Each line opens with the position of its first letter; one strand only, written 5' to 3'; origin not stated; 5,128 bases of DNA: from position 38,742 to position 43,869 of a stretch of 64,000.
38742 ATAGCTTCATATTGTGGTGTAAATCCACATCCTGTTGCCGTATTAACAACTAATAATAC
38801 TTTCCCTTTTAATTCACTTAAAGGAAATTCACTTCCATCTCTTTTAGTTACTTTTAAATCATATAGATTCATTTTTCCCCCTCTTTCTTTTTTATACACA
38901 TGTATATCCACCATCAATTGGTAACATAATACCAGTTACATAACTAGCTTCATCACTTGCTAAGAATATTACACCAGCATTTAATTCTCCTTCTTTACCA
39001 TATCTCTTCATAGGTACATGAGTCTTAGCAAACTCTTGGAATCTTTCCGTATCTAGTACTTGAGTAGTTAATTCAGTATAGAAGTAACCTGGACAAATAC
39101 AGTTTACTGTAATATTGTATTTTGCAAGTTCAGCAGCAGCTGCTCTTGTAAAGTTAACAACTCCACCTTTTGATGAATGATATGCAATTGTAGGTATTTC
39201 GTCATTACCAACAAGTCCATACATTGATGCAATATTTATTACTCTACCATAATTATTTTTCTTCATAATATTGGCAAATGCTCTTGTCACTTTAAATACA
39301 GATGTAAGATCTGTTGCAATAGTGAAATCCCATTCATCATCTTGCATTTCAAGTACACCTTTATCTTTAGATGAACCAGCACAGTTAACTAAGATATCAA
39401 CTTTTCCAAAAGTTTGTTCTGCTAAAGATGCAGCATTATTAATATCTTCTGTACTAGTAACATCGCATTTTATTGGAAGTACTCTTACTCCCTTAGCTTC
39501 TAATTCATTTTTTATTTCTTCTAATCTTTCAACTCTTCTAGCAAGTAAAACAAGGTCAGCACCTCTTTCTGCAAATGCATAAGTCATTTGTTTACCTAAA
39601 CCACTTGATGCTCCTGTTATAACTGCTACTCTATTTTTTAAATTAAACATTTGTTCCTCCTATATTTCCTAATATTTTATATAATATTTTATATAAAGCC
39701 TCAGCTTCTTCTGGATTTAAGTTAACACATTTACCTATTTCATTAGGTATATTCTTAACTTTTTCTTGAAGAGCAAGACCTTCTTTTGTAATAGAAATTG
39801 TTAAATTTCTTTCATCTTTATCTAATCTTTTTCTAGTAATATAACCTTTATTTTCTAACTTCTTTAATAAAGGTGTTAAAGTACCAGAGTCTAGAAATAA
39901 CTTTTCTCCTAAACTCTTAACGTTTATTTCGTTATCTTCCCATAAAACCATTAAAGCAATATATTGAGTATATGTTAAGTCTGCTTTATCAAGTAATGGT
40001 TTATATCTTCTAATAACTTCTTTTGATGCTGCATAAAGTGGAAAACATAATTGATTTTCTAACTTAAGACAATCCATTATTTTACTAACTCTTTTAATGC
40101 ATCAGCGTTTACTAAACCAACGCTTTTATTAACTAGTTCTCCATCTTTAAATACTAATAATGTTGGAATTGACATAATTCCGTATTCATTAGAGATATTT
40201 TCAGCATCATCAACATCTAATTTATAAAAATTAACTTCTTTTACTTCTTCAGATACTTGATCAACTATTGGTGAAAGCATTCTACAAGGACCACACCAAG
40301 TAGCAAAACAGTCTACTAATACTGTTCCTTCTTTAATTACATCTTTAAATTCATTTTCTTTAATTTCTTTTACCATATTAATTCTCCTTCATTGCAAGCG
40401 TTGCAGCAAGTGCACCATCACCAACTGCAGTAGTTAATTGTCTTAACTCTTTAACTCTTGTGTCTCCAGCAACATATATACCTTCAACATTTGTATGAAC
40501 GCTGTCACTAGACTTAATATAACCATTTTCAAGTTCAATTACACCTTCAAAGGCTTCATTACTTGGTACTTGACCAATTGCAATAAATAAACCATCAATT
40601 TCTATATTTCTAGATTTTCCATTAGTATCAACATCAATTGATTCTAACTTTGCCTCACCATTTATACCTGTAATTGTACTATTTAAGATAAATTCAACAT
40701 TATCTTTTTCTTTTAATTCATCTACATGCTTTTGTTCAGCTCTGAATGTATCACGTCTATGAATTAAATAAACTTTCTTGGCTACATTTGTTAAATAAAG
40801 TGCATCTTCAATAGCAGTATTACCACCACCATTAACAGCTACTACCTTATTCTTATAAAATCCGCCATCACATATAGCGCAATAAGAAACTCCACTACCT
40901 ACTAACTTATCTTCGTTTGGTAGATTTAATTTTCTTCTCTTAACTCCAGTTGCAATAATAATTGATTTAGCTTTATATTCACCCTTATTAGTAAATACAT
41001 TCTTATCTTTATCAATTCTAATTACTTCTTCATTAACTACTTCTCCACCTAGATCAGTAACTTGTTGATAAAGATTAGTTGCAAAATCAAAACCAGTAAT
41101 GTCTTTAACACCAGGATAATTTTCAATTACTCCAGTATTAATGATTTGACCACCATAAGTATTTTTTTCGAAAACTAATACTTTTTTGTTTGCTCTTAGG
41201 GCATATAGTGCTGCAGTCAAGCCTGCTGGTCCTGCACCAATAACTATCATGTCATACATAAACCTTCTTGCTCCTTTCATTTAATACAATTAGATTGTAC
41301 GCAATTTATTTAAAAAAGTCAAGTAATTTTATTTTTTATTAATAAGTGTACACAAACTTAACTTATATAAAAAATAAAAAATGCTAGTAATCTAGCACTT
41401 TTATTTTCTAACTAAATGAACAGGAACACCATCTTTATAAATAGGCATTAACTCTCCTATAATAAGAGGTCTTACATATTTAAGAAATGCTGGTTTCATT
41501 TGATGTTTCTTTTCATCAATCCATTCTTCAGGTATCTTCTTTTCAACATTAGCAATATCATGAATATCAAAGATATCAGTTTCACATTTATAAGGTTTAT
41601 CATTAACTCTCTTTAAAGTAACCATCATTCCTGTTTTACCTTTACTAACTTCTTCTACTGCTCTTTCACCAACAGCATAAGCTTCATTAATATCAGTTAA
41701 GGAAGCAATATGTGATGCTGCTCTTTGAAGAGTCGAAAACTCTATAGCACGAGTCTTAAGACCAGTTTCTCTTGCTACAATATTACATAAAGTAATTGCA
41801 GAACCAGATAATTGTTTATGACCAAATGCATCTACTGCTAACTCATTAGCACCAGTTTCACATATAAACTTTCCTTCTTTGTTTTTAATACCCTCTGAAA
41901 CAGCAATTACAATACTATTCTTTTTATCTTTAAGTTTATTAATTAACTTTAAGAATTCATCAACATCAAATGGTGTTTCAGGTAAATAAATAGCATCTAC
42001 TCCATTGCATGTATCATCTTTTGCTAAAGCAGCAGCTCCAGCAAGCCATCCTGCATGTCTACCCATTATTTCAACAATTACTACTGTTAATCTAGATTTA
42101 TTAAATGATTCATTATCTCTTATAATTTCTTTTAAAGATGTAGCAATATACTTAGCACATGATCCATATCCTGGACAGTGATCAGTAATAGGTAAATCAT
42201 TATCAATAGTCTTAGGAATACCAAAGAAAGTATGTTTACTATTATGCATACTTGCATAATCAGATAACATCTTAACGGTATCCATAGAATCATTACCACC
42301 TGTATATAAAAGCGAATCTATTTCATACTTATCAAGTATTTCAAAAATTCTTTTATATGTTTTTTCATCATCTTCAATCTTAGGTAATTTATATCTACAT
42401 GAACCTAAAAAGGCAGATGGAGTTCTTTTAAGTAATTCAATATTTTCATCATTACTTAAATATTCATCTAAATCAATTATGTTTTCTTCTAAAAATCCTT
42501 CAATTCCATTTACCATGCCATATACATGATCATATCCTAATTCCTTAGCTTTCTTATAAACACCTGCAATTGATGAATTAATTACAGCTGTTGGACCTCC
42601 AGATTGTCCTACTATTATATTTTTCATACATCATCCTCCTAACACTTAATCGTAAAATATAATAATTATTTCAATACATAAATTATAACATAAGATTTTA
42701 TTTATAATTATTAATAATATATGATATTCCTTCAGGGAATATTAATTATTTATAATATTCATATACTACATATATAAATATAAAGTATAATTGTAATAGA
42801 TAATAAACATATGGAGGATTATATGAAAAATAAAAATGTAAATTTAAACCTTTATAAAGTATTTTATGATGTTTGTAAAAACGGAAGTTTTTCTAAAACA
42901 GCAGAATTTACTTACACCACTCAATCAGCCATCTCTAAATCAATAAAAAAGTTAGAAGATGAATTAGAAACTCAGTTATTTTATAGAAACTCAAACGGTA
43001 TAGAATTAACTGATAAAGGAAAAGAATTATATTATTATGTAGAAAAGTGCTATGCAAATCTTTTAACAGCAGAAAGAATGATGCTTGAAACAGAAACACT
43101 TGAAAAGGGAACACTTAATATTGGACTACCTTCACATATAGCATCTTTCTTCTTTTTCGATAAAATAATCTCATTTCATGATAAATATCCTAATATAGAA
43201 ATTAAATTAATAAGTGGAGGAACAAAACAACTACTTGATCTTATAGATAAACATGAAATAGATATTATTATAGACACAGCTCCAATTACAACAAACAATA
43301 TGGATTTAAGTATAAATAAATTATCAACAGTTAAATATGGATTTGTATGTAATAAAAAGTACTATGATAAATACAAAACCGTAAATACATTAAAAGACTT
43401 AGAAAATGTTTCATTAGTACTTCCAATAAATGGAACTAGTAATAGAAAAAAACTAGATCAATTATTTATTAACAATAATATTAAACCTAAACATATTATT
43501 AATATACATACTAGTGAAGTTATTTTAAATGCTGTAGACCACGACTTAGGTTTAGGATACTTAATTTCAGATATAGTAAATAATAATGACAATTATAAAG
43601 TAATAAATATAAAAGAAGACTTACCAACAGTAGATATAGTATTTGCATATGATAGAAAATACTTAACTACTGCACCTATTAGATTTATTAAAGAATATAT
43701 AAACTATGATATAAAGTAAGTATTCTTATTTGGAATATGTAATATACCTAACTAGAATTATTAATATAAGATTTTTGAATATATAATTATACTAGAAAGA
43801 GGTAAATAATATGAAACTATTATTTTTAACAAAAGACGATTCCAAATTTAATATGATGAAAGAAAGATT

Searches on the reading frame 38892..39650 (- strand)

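Call 45: search_protein_families(library=pfam, proteins=[window:38892-39650:-], max_evalue=0.001)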
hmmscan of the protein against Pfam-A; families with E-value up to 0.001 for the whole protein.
window:38892-39650:- (252 aa): 5 families
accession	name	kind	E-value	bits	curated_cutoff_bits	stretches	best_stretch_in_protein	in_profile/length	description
PF13561.12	adh_short_C2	-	7.1e-61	206.2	27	1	13-250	1-236/236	Enoyl-(Acyl carrier protein) reductase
PF00106.31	adh_short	-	6.2e-59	199.2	26.6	1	7-201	1-193/195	short chain dehydrogenase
PF08659.16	KR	-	2.5e-17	63.8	22.6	1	10-149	4-143/180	KR domain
PF13460.12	NAD_binding_10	-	1.2e-08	35.5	27.2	1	13-213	1-169/184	NAD(P)H-binding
PF01370.27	Epimerase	-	0.00025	21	20.9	1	10-149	2-124/240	NAD dependent epimerase/dehydratase family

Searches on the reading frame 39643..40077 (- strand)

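Call 45: search_protein_families(library=pfam, proteins=[window:39643-40077:-], max_evalue=0.001)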
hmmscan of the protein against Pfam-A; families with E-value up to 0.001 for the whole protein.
window:39643-40077:- (144 aa): 6 families
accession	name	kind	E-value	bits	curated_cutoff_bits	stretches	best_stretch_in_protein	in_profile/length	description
PF22381.2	Staph_reg_Sar_Rot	-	8.6e-20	71.1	27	1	25-102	3-80/85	Transcriptional regulator SarA/Rot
PF01047.28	MarR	-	4.7e-16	58.9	24.6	1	34-91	1-58/59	MarR family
PF12802.13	MarR_2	-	1.4e-08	35.2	27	1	33-90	2-60/61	MarR family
PF13601.12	HTH_34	-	7.3e-08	32.9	27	1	41-108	5-73/80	Winged helix DNA-binding domain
PF13463.12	HTH_27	-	2.9e-06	27.9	22.2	1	34-100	1-68/68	Winged helix DNA-binding domain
PF13412.12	HTH_24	-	3.6e-05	23.7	21.9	1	44-81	11-48/48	Winged helix-turn-helix DNA-binding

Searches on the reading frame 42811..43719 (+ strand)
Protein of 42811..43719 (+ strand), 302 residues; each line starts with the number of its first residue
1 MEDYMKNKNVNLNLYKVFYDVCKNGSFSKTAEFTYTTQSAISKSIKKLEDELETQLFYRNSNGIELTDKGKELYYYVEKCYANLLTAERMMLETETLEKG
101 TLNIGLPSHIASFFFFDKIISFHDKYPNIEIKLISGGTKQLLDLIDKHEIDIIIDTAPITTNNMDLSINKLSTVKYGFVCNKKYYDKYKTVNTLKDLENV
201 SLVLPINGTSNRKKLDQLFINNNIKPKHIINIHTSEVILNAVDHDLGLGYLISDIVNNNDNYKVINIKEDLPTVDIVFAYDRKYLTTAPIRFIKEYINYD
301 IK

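Call 46: search_protein_families(library=pfam, proteins=[window:42811-43719:+], max_evalue=0.001)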
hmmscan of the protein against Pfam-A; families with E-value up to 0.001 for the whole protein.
window:42811-43719:+ (302 aa): 2 families
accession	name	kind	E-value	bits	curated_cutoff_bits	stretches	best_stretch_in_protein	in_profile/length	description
PF03466.25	LysR_substrate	-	1.4e-26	93.7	28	1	98-291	4-198/209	LysR substrate binding domain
PF00126.33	HTH_1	-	1.2e-17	64.1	26.6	1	12-71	1-60/60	Bacterial regulatory helix-turn-helix protein, lysR family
